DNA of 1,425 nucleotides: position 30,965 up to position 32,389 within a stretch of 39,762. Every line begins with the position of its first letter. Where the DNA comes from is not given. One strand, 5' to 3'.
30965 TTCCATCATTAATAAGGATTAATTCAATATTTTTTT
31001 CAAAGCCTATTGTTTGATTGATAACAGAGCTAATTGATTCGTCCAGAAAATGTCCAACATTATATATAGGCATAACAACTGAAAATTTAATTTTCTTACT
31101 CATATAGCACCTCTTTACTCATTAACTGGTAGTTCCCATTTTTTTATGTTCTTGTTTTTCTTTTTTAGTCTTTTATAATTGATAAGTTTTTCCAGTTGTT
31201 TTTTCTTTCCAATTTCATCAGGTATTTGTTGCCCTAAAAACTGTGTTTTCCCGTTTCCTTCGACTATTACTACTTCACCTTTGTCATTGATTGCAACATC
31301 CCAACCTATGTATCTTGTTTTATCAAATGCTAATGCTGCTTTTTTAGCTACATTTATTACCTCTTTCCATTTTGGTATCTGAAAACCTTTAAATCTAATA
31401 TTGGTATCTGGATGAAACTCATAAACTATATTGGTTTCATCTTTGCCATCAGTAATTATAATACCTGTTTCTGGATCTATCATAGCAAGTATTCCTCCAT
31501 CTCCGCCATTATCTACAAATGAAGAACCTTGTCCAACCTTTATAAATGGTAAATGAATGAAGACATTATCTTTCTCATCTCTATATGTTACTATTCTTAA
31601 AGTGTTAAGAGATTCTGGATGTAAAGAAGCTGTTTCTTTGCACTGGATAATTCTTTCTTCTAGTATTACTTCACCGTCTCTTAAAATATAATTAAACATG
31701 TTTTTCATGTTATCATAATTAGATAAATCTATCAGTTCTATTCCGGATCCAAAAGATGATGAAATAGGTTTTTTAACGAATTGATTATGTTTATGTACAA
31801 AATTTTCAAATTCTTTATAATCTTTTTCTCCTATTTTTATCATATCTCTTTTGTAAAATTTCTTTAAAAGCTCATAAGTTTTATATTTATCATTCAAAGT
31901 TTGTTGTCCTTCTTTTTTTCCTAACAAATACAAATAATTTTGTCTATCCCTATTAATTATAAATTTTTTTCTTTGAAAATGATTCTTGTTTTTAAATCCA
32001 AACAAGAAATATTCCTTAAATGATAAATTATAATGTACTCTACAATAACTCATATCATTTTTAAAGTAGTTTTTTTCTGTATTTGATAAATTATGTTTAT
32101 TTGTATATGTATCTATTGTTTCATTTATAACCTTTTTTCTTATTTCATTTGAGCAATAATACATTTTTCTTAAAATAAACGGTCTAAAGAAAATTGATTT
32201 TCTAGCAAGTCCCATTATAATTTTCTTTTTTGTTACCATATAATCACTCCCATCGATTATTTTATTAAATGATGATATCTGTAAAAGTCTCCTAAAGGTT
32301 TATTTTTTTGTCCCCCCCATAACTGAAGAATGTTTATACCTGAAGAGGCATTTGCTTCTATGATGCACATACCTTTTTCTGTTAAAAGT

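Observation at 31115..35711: Three tandem sugar-transfer-associated ATP-grasp ligase genes at the head of a ribitol-teichoic-acid-type locus: candidate cytoplasmic amino-acyl/acyl decoration system for a wall glycopolymer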

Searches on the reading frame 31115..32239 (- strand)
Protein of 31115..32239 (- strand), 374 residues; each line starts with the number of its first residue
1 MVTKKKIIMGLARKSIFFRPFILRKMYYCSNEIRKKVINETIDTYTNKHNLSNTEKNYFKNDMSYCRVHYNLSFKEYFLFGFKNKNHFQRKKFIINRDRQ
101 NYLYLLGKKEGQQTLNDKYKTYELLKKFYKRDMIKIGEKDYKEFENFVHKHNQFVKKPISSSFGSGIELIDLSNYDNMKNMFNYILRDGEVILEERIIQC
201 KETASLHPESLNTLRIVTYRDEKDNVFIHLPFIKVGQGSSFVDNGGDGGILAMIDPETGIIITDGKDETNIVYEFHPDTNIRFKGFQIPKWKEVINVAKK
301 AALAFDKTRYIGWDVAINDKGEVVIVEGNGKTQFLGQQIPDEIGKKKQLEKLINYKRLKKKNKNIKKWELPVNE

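Call 4: search_protein_families(library=pfam, proteins=[window:31115-32239:-], max_evalue=0.01)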
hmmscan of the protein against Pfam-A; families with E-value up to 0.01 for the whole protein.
window:31115-32239:- (374 aa): 3 families
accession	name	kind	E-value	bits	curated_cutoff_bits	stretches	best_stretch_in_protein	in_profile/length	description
PF14397.11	ATPgrasp_ST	-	2.9e-50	171.5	31.4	1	99-351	3-275/278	Sugar-transfer associated ATP-grasp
PF14398.11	ATPgrasp_YheCD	-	2.1e-06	27.6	26.8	0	115-173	9-70/255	YheC/D like ATP-grasp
PF02655.19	ATP-grasp_3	-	0.00033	21.2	23.2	0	116-178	2-58/160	ATP-grasp domain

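Call 5: search_solved_structures(query=window:31115-32239:-, max_evalue=1, show_alignments=2)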
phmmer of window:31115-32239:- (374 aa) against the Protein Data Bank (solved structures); distinct sequences matched with E-value up to 1: 2.
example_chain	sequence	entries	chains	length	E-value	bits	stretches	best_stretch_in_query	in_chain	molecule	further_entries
6y79_P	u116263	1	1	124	0.21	13.9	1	82-136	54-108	Subunit NB4M of protein NADH:Ubiquinone Oxidoreductase (Complex I)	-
6gcs_P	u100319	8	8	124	0.33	13.2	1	82-136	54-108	NB4M SUBUNIT | Subunit NB4M of protein NADH:Ubiquinone Oxidoreductase (Complex I)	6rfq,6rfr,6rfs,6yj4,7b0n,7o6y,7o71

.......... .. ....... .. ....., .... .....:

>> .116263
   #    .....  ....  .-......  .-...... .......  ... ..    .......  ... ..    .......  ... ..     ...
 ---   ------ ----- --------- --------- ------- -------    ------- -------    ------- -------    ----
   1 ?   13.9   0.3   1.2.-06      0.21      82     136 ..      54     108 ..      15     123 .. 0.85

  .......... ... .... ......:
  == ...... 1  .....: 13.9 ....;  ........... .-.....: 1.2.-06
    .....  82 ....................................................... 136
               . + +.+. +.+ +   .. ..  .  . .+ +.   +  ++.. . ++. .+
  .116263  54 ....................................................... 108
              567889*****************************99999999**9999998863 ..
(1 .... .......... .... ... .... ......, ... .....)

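Call 8: find_homologous_proteins(query=window:31115-32239:-, max_evalue=0.00001)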
Query window:31115-32239:- (374 aa): 155 proteins with E <= 0.00001 among 2317 candidates; the best 120 are listed.
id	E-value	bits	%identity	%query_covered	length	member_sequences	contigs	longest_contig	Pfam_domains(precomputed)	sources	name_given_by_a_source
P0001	6.6e-236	800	95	100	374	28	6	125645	PF14397.12,PF14398.12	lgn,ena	-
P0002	3.9e-171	587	70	98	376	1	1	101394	PF14397.12,PF14398.12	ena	-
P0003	9.7e-168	576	70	97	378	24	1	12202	PF14397.12,PF14398.12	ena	-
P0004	5.7e-166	570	68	99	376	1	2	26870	PF14397.12,PF14398.12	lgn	-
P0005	1.0e-165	569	68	99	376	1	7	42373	PF14397.12,PF14398.12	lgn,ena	-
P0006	1.3e-165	569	68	99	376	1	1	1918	PF14397.12,PF14398.12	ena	-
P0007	2.4e-165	568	68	99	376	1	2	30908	PF14397.12,PF14398.12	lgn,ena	-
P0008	2.6e-165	568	68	99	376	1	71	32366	PF14397.12,PF14398.12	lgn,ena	-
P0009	3.4e-165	568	68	99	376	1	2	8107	PF14397.12,PF14398.12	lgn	-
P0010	6.0e-165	567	68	99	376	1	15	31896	PF14397.12,PF14398.12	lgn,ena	-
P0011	6.4e-165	567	68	99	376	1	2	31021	PF14397.12,PF14398.12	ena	-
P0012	1.6e-164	565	68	99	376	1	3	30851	PF14397.12,PF14398.12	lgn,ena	-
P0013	2.9e-164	565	67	99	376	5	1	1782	PF14397.12,PF14398.12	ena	-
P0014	5.5e-164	564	68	99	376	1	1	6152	PF14397.12,PF14398.12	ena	-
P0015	8.0e-164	563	68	99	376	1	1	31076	PF14397.12,PF14398.12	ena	-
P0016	9.4e-164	563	68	99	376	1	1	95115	PF14397.12,PF14398.12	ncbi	ncbi:MAG: sugar-transfer associated ATP-grasp domain-containing protein [Bacilli bacterium]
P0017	5.8e-163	560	67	99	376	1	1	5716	PF14397.12,PF14398.12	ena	-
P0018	2.4e-158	545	62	99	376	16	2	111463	PF14397.12,PF14398.12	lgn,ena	-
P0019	8.6e-157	540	66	97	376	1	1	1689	PF14397.12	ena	-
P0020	3.6e-143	495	60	97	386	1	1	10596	PF14397.12,PF14398.12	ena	-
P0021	1.3e-141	490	60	97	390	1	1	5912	PF14397.12,PF14398.12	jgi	-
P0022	4.7e-141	488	61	97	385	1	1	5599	PF14397.12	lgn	-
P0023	3.8e-139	482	57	99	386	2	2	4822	PF14397.12,PF14398.12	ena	-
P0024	2.1e-138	480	60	97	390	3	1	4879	PF14397.12,PF14398.12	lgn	-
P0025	1.7e-135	470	59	98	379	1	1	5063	PF14397.12,PF14398.12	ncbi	-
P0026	1.4e-133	464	57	94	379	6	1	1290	PF14397.12,PF14398.12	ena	-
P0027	1.1e-132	461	59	93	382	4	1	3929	PF14397.12,PF14398.12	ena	-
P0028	1.3e-132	461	74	74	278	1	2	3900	PF14397.12,PF14398.12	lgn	-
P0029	5.2e-132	458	58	93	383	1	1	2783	PF14397.12,PF14398.12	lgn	-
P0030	7.1e-132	458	60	97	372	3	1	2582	PF14397.12,PF14398.12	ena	-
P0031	1.2e-131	457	73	74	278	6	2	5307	PF14397.12,PF14398.12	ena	-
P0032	2.7e-131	456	58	94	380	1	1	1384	PF14397.12,PF14398.12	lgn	-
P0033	2.8e-126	440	56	98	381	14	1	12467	PF14397.12,PF14398.12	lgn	-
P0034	8.3e-125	435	55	97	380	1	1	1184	PF14397.12,PF14398.12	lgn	-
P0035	3.1e-122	426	56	94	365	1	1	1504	PF14397.12,PF14398.12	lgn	-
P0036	1.1e-121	425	54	98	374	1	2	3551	PF14397.12,PF14398.12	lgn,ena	-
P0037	2.6e-121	423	55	97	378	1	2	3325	PF14397.12,PF14398.12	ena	-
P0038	1.6e-115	404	50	97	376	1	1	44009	PF14397.12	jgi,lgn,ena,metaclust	metaclust:\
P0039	2.6e-115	404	53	97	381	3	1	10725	PF14397.12,PF14398.12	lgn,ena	-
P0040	5.9e-114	399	56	83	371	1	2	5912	PF14397.12,PF14398.12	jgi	-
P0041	7.6e-114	399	53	97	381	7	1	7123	PF14397.12,PF14398.12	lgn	-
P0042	3.5e-112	393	52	92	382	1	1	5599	PF14397.12,PF14398.12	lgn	-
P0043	4.5e-112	393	53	94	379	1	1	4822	PF14397.12,PF14398.12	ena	-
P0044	7.5e-104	366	48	92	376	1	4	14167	PF14397.12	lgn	-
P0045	5.5e-91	324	51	82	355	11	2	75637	PF14397.12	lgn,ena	-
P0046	1.2e-88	316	47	91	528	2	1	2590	PF14397.12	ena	-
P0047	2.6e-88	315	47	90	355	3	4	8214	PF14397.12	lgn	-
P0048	9.9e-86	306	46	92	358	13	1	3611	PF14397.12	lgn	-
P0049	1.0e-81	293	48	80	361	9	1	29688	PF14397.12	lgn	-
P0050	6.2e-81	290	46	91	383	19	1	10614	PF14397.12,PF14398.12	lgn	-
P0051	9.2e-81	290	51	79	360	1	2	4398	PF14397.12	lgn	-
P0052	1.4e-79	286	46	79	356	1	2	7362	PF14397.12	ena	-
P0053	2.3e-77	279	47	86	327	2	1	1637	PF14397.12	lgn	-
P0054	1.7e-70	256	42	92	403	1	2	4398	PF14397.12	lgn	-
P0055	9.0e-69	250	42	84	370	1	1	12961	PF14397.12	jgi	jgi:hypothetical protein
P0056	3.2e-67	245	59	51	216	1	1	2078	PF14397.12,PF14398.12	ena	-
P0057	1.5e-66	243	39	85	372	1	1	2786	PF14397.12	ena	-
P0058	9.1e-66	241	38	87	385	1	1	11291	PF14397.12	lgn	-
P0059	2.4e-65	239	42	79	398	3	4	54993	PF14397.12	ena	-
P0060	3.2e-65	239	40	87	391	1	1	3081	PF14397.12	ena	-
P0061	6.4e-64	234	42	80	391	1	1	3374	PF14397.12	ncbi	-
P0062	2.1e-63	233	39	84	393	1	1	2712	PF14397.12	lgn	-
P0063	5.4e-63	231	39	81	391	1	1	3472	PF14397.12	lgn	-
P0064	5.4e-63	231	37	95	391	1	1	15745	PF14397.12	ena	-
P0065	1.1e-62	230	41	80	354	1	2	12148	PF14397.12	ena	-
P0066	1.1e-62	230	38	80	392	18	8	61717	PF14397.12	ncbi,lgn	-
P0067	1.4e-62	230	38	78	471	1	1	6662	PF14397.12,PF14398.12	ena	-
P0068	1.8e-62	230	41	80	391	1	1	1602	PF14397.12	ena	-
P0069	1.9e-62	230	38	79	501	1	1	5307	PF14397.12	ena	-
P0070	6.9e-62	228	37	86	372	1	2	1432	PF14397.12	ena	-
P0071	1.1e-61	227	40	79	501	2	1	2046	PF14397.12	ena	-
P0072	1.4e-61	227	40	78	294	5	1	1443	PF14397.12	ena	-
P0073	1.9e-60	223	37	84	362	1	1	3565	PF14397.12,PF14398.12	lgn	-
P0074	1.2e-59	220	38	82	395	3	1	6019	PF14397.12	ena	-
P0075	2.3e-59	219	38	77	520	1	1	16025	PF14397.12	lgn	-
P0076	2.9e-59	219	36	86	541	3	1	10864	PF14397.12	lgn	-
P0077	3.2e-59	219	38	80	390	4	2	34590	PF14397.12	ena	-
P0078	6.3e-59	218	39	80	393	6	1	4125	PF14397.12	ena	-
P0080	2.5e-58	216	36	79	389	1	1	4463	PF14397.12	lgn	-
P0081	3.5e-58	216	39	84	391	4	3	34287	PF14397.12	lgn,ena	-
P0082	1.5e-57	213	39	85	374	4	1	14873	PF14397.12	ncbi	-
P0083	1.3e-56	210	39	79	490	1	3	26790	PF14397.12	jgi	-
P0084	1.2e-55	207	37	84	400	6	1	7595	PF14397.12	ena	-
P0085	9.4e-55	204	38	85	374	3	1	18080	PF14397.12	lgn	-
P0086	1.2e-54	204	36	82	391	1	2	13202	PF14397.12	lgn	-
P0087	2.1e-54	203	38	83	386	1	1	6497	PF14397.12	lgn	-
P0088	2.4e-53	200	36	84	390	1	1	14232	PF14397.12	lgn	-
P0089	1.7e-52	197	34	83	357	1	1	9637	PF14397.12,PF14398.12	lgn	-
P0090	8.8e-52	195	34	85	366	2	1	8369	PF14397.12,PF14398.12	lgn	-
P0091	3.7e-51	192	32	80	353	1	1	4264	PF14397.12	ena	-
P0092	9.1e-51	191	32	93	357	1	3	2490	PF14397.12,PF14398.12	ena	-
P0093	5.8e-49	185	36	77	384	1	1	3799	PF14397.12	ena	-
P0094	6.4e-49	185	32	92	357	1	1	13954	PF14397.12,PF14398.12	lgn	-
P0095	1.4e-48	184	38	72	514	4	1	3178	PF14397.12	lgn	-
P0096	2.7e-48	183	34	80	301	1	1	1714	PF14397.12,PF14398.12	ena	-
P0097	2.3e-47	180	36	75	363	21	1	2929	PF14397.12,PF14398.12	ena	-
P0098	3.6e-47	179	34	80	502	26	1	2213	PF14397.12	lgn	-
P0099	3.8e-47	179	37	79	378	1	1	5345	PF14397.12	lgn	-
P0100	4.9e-47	179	35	79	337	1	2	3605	PF02955.22,PF14397.12,PF14398.12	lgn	-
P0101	9.5e-47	178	33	91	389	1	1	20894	PF14397.12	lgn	-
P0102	1.7e-46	177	34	80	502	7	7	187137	PF14397.12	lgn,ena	-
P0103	3.6e-45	173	35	75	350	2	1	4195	PF14397.12,PF14398.12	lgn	-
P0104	1.1e-44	171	34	94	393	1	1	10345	PF14397.12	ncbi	-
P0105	3.3e-43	166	32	74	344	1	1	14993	PF14397.12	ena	-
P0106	4.5e-42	163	34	79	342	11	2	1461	PF02955.22,PF14397.12,PF14398.12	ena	-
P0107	3.4e-41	160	34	80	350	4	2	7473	PF14397.12,PF14398.12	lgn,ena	-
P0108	5.6e-41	159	33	77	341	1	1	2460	PF02955.22,PF14397.12,PF14398.12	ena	-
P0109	1.4e-40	158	34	75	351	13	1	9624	PF14397.12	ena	-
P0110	2.1e-40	157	34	79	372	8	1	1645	PF14397.12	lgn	-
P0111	4.5e-40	156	34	85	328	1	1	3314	PF14397.12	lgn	-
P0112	4.6e-40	156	34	75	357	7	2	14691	PF14397.12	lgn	-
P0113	7.5e-40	155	34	75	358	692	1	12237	PF14397.12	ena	-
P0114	3.3e-39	153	35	74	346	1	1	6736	PF14397.12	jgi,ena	-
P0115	4.7e-39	153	35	69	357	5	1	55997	PF14397.12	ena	-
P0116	1.6e-38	151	33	75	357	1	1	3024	PF14397.12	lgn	-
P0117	2.4e-37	147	33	75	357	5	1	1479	PF14397.12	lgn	-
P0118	7.1e-37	145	33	69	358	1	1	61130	PF14397.12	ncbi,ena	-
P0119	3.1e-36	143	34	77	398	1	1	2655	PF14397.12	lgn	-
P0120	2.8e-35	140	34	68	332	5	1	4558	PF14397.12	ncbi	-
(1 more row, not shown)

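Call 11: search_protein_families(library=ncbifam, proteins=[window:31115-32239:-], max_evalue=0.001)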
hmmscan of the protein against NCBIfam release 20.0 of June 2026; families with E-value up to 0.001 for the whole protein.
window:31115-32239:- (374 aa): 1 family
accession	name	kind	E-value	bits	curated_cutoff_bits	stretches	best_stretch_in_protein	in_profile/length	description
TIGR02291.1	rimK_rel_E_lig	hypoth_equivalog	6.6e-12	45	314.2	1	206-366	151-304/317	alpha-L-glutamate ligase-like protein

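Call 27: find_related_loci(query=A3, collection=genome_contigs, flank=10000)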
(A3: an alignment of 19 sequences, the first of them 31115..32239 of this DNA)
Query A3 (374 aa) in genome_contigs; peptide patterns used: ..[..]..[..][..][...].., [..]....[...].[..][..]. (x = any residue, [..] = any of these).
111 stretches matched a pattern; 81 encode a relative of the query (tblastn E <= 1e-3); the best 80 are kept; 78 distinct loci.
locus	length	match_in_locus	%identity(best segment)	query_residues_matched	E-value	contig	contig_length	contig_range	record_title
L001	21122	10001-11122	95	1-374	0e+0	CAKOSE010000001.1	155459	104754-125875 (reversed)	MAG: uncultured Bacilli bacterium isolate REFINED_METABAT215_TOP10_CONTIGS_1500_ASSEMBLY_K77_MERGED__Hadza_PheChl_Fiber-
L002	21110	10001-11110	68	4-373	7e-166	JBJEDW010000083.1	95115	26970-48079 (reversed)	MAG: Bacilli bacterium isolate SARD13_bin.020 NODE_67_length_95115_cov_9.070534, whole genome shotgun sequence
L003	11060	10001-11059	67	8-360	3e-163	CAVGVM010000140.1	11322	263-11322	Lachnospiraceae bacterium isolate SRR8978446_cleanbin_000006 genome assembly, contig: Spades_SRR8978446_contig_280, whol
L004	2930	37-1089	56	4-353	2e-133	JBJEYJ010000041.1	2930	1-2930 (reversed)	MAG: Bacilli bacterium isolate LOHA18_bin.015 NODE_22213_length_2930_cov_12.131826, whole genome shotgun sequence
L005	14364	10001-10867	50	62-350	6e-89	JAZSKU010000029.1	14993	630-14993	MAG: Bacilli bacterium isolate T1900044559_TS20190025.MAGScoT_cleanbin_000027 SGB_353_k141_362066, whole genome shotgun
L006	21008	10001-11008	43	23-359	3e-88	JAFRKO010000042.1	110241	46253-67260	MAG: Mogibacterium sp. isolate RGIG2554 Goat_Jejunum-6__c106, whole genome shotgun sequence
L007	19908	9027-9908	48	62-355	5e-85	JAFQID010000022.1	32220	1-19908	MAG: Bacilli bacterium isolate RGIG1841 Goat_Cecum-5__c1783, whole genome shotgun sequence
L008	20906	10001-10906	46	62-363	2e-82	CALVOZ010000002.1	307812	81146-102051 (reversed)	MAG: uncultured Bacilli bacterium isolate BRZ_CP__bin63 genome assembly, contig: BRZ_CP__NODE_21_length_307812_cov_35.11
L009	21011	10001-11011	46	22-363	4e-80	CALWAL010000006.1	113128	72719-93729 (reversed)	MAG: uncultured Bacilli bacterium isolate BRZ_FM__bin62 genome assembly, contig: BRZ_FM__NODE_279_length_113128_cov_47.6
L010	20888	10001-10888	40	59-354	1e-69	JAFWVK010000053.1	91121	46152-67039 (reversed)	MAG: Oscillospiraceae bacterium isolate RGIG6106 Sheep_Omasum.Co__c1481646, whole genome shotgun sequence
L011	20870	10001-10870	39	60-349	1e-67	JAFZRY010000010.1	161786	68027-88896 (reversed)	MAG: Lachnospiraceae bacterium isolate RGIG8043 Water_buffalos_Rumen-1__c387258, whole genome shotgun sequence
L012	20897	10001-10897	38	59-358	8e-66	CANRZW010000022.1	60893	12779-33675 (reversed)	MAG TPA_asm: uncultured Lachnospiraceae bacterium isolate SRR15510226_bin.4_metawrap_v1.3_MAG genome assembly, contig: N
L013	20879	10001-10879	39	62-354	3e-65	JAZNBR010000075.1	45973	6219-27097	MAG: Ruminococcus sp. isolate T1900044741_TS20190207.MAGScoT_cleanbin_000007 SGB_2065_k141_2178663, whole genome shotgun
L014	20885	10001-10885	37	59-353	3e-64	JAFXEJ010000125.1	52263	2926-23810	MAG: Ruminococcus sp. isolate RGIG6339 Sheep_Rectum-4__c711724, whole genome shotgun sequence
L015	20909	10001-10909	39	50-353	6e-64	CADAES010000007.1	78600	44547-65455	MAG: uncultured Ruminococcus sp. isolate RUG13226 genome assembly, contig: RUG13226_asm_7, whole genome shotgun sequence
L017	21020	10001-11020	36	45-374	2e-63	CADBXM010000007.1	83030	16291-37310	MAG: uncultured Clostridiales bacterium isolate RUG14393 genome assembly, contig: RUG14393_asm_7, whole genome shotgun s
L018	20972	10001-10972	35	34-358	4e-63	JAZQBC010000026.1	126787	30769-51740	MAG: Anaerovoracaceae bacterium isolate T1900044642_TS20190108.MAGScoT_cleanbin_000008 SGB_1276_k141_857256, whole genom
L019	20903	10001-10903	38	51-352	3e-62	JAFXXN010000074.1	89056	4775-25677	MAG: Lachnospiraceae bacterium isolate RGIG6836 Sheep_Rumen-4__c546569, whole genome shotgun sequence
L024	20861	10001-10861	38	75-365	1e-59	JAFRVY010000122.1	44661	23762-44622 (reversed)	MAG: Bacillota bacterium isolate RGIG2847 Goat_Omasum.Co__c2423631, whole genome shotgun sequence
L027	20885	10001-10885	37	62-356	2e-58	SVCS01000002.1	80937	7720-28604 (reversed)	MAG: Clostridiales bacterium isolate SIG260 NODE_189_length_80937_cov_12.200025, whole genome shotgun sequence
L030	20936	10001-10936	36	38-353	1e-57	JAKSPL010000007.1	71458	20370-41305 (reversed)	MAG: Oscillospiraceae bacterium isolate Horse_feces202 MAG202_7, whole genome shotgun sequence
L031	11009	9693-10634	36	34-349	1e-57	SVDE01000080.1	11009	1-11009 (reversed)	MAG: Lachnospiraceae bacterium isolate SIG272 NODE_5000_length_11009_cov_4.494329, whole genome shotgun sequence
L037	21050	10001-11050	32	23-371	7e-57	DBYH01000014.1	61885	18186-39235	MAG TPA_asm: Firmicutes bacterium UBA1191 UBA1191_contig_52608, whole genome shotgun sequence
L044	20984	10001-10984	34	37-363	9e-56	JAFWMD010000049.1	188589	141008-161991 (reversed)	MAG: Mogibacterium sp. isolate RGIG5865 Sheep_Jejunum-2__c180391, whole genome shotgun sequence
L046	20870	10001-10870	35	70-354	5e-55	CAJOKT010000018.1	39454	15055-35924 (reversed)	uncultured Peptostreptococcaceae bacterium isolate Reindeer_1_mag_186 genome assembly, contig: scaffold_1465, whole geno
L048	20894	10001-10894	38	51-348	1e-53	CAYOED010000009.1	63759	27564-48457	MAG TPA_asm: uncultured Lachnospiraceae bacterium isolate ERP125879_co2_120 genome assembly, contig: NODE_131_length_637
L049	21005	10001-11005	34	18-353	1e-53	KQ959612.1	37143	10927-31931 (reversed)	Tissierellia bacterium KA00581 genomic scaffold Scaffold30, whole genome shotgun sequence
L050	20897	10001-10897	37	55-353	5e-53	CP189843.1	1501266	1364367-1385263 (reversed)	Parvimonas sp. G1425 chromosome, complete genome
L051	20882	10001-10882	35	62-355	1e-51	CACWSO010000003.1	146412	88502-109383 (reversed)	MAG: uncultured Clostridiales bacterium isolate RUG10876 genome assembly, contig: RUG10876_asm_3, whole genome shotgun s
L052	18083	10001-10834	39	62-339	1e-58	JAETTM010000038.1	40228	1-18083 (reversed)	MAG: Lachnospiraceae bacterium isolate S4_Bin4 scaffold_1266_3, whole genome shotgun sequence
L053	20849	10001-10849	36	76-351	8e-52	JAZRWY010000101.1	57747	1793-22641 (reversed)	MAG: Anaerovoracaceae bacterium isolate T1900044951_TA20190004.MAGScoT_cleanbin_000040 SGB_3667_k141_7352, whole genome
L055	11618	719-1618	37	34-329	2e-60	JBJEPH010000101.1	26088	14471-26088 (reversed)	MAG: Eubacterium sp. isolate PUUB23_bin.021 NODE_901_length_26088_cov_15.075404, whole genome shotgun sequence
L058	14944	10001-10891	37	55-351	4e-50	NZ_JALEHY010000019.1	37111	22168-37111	MAG: Parvimonas sp. isolate SUG21 k141_8149225, whole genome shotgun sequence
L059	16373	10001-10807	38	71-339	2e-49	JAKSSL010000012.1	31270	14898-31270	MAG: Clostridia bacterium isolate Horse_feces280 MAG280_12, whole genome shotgun sequence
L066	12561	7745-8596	41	71-352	8e-59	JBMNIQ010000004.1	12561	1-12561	MAG: Eggerthellaceae bacterium isolate SBF912LR0HQ0206 contig_41320, whole genome shotgun sequence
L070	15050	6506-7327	39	76-349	1e-59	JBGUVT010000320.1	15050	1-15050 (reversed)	MAG: Anaerovoracaceae bacterium isolate ruminal_MAG_94 ruminal_MAG_94_contig_0320, whole genome shotgun sequence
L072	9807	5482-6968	32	157-339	6e-21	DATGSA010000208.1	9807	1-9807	MAG TPA_asm: Flavobacteriaceae bacterium isolate SMAG_U10465 k141_640489, whole genome shotgun sequence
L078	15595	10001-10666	27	127-337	5e-17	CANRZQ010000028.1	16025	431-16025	MAG TPA_asm: uncultured Muribaculaceae bacterium isolate SRR15633999_bin.11_metawrap_v1.3_MAG genome assembly, contig: N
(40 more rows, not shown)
